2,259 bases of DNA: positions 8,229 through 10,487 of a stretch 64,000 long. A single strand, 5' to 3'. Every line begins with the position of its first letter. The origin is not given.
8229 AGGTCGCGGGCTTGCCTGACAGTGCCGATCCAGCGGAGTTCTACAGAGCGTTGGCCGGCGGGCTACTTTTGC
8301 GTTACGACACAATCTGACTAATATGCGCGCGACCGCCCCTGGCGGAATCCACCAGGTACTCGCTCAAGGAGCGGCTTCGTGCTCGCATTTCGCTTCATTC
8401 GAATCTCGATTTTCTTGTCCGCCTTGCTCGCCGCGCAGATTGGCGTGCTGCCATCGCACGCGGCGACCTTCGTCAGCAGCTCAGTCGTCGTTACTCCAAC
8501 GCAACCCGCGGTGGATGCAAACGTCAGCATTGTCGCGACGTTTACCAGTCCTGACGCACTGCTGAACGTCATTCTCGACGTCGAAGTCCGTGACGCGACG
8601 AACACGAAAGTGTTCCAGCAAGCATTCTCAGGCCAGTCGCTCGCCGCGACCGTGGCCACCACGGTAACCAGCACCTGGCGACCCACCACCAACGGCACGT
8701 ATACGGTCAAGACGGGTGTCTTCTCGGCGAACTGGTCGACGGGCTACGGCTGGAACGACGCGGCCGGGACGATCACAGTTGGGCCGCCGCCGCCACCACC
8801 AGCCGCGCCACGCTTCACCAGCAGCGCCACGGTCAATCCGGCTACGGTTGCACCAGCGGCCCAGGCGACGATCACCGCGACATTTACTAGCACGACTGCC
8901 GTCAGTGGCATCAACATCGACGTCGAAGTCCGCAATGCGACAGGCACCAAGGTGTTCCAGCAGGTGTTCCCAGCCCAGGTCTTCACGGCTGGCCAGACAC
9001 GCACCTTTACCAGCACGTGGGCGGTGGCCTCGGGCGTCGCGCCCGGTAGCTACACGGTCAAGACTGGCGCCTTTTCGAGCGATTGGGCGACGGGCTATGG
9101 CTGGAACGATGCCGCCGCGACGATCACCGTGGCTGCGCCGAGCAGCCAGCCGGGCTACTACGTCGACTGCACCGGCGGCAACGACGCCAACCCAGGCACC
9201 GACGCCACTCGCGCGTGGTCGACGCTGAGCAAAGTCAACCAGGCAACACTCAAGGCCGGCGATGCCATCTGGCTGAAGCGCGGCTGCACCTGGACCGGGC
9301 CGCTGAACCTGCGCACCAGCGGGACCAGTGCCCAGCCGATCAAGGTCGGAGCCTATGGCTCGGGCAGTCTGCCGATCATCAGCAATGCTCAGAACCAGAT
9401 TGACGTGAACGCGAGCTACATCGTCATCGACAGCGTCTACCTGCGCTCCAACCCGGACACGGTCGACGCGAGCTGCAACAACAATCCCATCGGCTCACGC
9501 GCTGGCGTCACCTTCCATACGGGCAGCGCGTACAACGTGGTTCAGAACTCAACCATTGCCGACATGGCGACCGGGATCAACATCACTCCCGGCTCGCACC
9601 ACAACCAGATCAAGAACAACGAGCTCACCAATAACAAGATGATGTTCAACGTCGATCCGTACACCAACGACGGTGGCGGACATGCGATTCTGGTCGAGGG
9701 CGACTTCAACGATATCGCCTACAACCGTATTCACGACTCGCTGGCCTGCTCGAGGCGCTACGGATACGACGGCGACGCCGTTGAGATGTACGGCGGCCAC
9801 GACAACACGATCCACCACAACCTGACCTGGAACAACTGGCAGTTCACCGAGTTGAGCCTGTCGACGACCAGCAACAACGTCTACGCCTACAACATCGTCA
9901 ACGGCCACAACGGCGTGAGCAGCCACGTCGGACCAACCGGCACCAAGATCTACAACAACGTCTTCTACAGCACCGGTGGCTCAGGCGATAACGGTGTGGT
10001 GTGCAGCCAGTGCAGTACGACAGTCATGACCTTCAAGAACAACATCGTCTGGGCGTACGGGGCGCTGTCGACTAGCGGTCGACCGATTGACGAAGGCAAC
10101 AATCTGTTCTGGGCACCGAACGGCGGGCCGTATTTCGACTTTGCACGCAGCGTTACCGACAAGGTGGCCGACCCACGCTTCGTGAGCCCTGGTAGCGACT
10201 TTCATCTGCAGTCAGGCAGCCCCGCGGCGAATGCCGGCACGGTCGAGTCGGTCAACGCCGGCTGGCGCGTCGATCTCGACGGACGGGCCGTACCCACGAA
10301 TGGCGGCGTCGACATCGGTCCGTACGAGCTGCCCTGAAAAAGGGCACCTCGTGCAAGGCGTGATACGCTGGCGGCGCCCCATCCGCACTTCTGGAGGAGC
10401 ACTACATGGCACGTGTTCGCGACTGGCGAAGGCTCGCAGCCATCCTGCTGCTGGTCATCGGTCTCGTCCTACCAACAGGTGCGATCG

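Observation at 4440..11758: Array of four paralogous secreted beta-helix proteins embedded between the precursor genes and the polymerase of the glycan locus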

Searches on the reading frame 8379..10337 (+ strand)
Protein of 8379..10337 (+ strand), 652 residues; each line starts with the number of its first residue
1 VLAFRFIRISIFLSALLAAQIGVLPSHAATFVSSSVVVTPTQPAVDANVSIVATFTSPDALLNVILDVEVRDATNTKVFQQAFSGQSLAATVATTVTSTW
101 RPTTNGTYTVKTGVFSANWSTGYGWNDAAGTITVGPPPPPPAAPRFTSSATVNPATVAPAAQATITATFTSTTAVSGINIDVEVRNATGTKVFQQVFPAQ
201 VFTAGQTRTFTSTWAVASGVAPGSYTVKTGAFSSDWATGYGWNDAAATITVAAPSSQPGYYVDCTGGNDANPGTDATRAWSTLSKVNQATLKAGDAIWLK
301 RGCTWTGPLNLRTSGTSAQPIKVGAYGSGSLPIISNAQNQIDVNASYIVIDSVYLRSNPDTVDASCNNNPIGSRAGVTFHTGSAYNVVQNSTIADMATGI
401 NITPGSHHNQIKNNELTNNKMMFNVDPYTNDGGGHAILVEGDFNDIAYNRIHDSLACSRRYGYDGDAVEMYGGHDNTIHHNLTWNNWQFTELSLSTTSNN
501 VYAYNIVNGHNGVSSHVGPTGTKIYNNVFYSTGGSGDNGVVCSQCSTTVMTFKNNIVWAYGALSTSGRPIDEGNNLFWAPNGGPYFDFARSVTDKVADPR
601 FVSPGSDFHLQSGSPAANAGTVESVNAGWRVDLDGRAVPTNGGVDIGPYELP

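Call 7: search_protein_families(library=pfam, proteins=[window:8379-10337:+], max_evalue=0.1)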
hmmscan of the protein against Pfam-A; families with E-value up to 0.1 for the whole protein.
window:8379-10337:+ (652 aa): 7 families
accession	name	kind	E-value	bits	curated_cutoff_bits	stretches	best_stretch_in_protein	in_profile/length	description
PF12690.13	BsuPI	-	2.6e-09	37.4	22.9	2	183-228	49-93/101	Intracellular proteinase inhibitor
PF14592.12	Chondroitinas_B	-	3.1e-06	26.9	24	1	290-420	13-140/426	Chondroitinase B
PF14524.12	Wzt_C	-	4.2e-06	27.2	30.4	1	153-256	24-133/143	Wzt C-terminal domain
PF13229.12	Beta_helix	-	8.8e-06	25.9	25.9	2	433-547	45-149/158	Right handed beta helix region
PF04234.18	CopC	-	0.0012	20.2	23.3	0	150-235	7-80/92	CopC domain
PF02221.20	E1_DerP2_DerF2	-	0.0022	18.8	22.7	0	150-234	20-119/133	ML domain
PF01835.25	MG2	-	0.055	14.3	32.8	0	172-229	28-80/96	MG2 domain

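Call 14: search_protein_families(library=ncbifam, proteins=[window:8379-10334:+], max_evalue=0.1)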
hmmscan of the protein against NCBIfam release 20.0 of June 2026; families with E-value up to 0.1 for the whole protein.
window:8379-10334:+ (652 aa): 3 families
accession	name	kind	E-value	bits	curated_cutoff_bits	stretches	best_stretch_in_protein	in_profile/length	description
NF047897.1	LctobiosidLnbX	equivalog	9.8e-11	40.2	2500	1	246-334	32-126/1498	lacto-N-biosidase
NF041518.1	choice_anch_Q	domain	1.2e-05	25.4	25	1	607-651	16-57/58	choice-of-anchor Q domain-containing protein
TIGR04247.1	NosD_copper_fam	subfamily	0.0017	17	300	1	364-421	230-287/377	nitrous oxide reductase family maturation protein NosD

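Call 77: search_protein_families(library=phrogs, proteins=[window:8379-10334:+], max_evalue=0.001)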
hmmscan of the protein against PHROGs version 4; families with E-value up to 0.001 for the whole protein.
window:8379-10334:+ (652 aa): 1 family
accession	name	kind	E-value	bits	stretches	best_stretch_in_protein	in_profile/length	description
phrog_22422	-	unknown function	6.6e-05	24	0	111-137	52-78/112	-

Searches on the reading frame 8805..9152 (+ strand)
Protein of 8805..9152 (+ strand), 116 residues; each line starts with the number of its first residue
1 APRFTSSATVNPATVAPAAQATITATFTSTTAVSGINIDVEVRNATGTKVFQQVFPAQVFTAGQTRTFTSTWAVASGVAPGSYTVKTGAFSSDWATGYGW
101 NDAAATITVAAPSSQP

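Call 68: predict_structure(alignment_id=A3)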
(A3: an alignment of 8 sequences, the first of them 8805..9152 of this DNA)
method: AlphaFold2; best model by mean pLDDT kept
length: 116 residues; sequences in the alignment: 8
mean_pLDDT: 95.1   pTM: 0.86
mean pLDDT of the five models: 95.1, 94.7, 94.4, 93.9, 93.6
residues with pLDDT >= 90: 109; 70-90: 3; 50-70: 4; < 50: 0
segments of 3 or more residues with pLDDT < 50: none
pLDDT, mean of each block of 10 residues (from residue 1): 91 96 98 97 97 98 98 95 98 95 98 69
secondary structure, 60 per line:
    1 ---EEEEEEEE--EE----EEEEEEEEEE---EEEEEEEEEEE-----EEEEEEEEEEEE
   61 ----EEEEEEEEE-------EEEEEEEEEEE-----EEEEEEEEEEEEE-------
elements in order: E4-11 E20-29 E33-43 E49-60 E65-73 E81-91 E97-109

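Call 71: fold_search(model_id=the predicted structure, library=pdb)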
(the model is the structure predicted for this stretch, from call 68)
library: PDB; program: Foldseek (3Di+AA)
matches with E <= 10: 1916; with E <= 0.001: 50
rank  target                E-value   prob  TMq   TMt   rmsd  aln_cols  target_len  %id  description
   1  8dky_A                2.3e-05  1.00  0.74  0.61   3.4       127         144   15  Crystal structure of the Aquifex aeolicus Wzt Carbohydrate Binding Domain bound to 3-O-methyl-D-mannose (released 2022-09-21)
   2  8dl0_C                7.4e-05  1.00  0.74  0.26   3.3       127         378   15  CryoEM structure of the nucleotide-free and open channel A.aeolicus WzmWzt transporter (released 2022-09-21)
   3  6o14_A                8.5e-05  1.00  0.73  0.60   3.5       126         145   12  Crystal structure of the Aquifex aeolicus Wzt Carbohydrate Binding Domain (released 2020-01-15)
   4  6o14_B                1.2e-04  1.00  0.74  0.62   3.4       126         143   12  Crystal structure of the Aquifex aeolicus Wzt Carbohydrate Binding Domain (released 2020-01-15)
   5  5vhv_A                1.7e-04  1.00  0.57  0.22   4.8       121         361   15  Pseudomonas fluorescens alkylpurine DNA glycosylase AlkC bound to DNA containing an oxocarbenium-intermediate analog (released 2017-10-25)
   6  5vi0_A                2.1e-04  1.00  0.62  0.23   4.4       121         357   16  Pseudomonas fluorescens alkylpurine DNA glycosylase AlkC bound to DNA containing an abasic site analog (released 2017-10-25)
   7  8dl0_A                2.3e-04  1.00  0.74  0.26   3.4       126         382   14  CryoEM structure of the nucleotide-free and open channel A.aeolicus WzmWzt transporter (released 2022-09-21)
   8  8dku_A                2.4e-04  1.00  0.66  0.22   3.3       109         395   16  CryoEM structure of the A. aeolicus WzmWzt transporter bound to the native O antigen (released 2022-09-21)
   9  5vi0_B                2.5e-04  1.00  0.57  0.22   4.7       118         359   16  Pseudomonas fluorescens alkylpurine DNA glycosylase AlkC bound to DNA containing an abasic site analog (released 2017-10-25)
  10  2r5o_A                2.7e-04  1.00  0.76  0.55   2.9       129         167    9  Crystal structure of the C-terminal domain of wzt (released 2007-12-25)
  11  5hno_A                2.7e-04  1.00  0.71  0.53   2.9       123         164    9  The structure of the kdo-capped saccharide binding subunit of the O-12 specific ABC transporter, Wzt (released 2016-03-09)
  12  7k2t_A                3.2e-04  1.00  0.66  0.24   3.8       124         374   11  Mg2+/ATP-bound structure of the full-length WzmWzt O antigen ABC transporter in lipid nanodiscs (released 2021-01-13)
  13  5hno_B                3.4e-04  1.00  0.70  0.51   3.1       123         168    9  The structure of the kdo-capped saccharide binding subunit of the O-12 specific ABC transporter, Wzt (released 2016-03-09)
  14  21ji_A                3.5e-04  1.00  0.58  0.11   4.5       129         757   19  Crystal structure of isoprimeverose-producing enzyme from Phaeoacremonium minimum (released 2026-04-08)
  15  5hnp_A                3.7e-04  1.00  0.72  0.55   4.0       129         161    9  The structure of the kdo-capped saccharide binding subunit of the O-12 specific ABC transporter, Wzt (released 2016-03-09)
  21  2r5o_B                6.0e-04  1.00  0.72  0.53   3.5       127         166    9  Crystal structure of the C-terminal domain of wzt (released 2007-12-25)
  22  5hno_C                6.0e-04  1.00  0.64  0.46   2.5       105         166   10  The structure of the kdo-capped saccharide binding subunit of the O-12 specific ABC transporter, Wzt (released 2016-03-09)
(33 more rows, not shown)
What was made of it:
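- On Wzt_C carbohydrate-binding domain (PF14524): The fold matches, with TM-scores of 0.70-0.76 and E=2e-5 (call 71).
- Closest known: Wzt C-terminal carbohydrate-binding domain. Same: The N-terminal modules of paralogues 1 and 3 have the same beta-sandwich fold, with TM-scores of 0.70-0.76 to 8dky, 6o14, 2r5o and 5hno (call 71).
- The N-terminal module model (pLDDT 95) best matches Wzt carbohydrate-binding domains, with TM-scores of 0.70-0.76 (calls 68, 71). The Wzt-CBD-like modules suggest glycan binding (call 71).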

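Call 75: find_homologous_proteins(query=A3, max_evalue=0.00001)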
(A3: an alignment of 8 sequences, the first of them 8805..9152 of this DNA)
Query A3 (8 sequences) (116 aa, profile of the alignment): 10 proteins with E <= 0.00001 among 2450 candidates.
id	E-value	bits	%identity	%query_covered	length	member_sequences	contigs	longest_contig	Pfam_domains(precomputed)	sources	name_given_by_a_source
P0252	4.2e-32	129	43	91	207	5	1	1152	PF10648.16,PF14524.13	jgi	jgi:hypothetical protein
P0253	5.1e-30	122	46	77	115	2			PF12690.14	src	-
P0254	1.8e-27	114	52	97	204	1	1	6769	PF14524.13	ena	-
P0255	9.8e-27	111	50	81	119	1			-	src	-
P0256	4.0e-26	109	55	91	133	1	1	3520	-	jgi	jgi:hypothetical protein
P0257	9.6e-25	105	58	64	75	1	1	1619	-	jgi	jgi:hypothetical protein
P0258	2.3e-22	97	46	97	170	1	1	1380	-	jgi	-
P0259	3.2e-22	97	50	76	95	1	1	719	-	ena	-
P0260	5.6e-20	89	44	91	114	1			-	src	-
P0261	2.2e-16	78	53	64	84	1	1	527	-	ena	-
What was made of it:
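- Tried and rejected: It returned only 10 short fragments and no other architectures (call 75).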
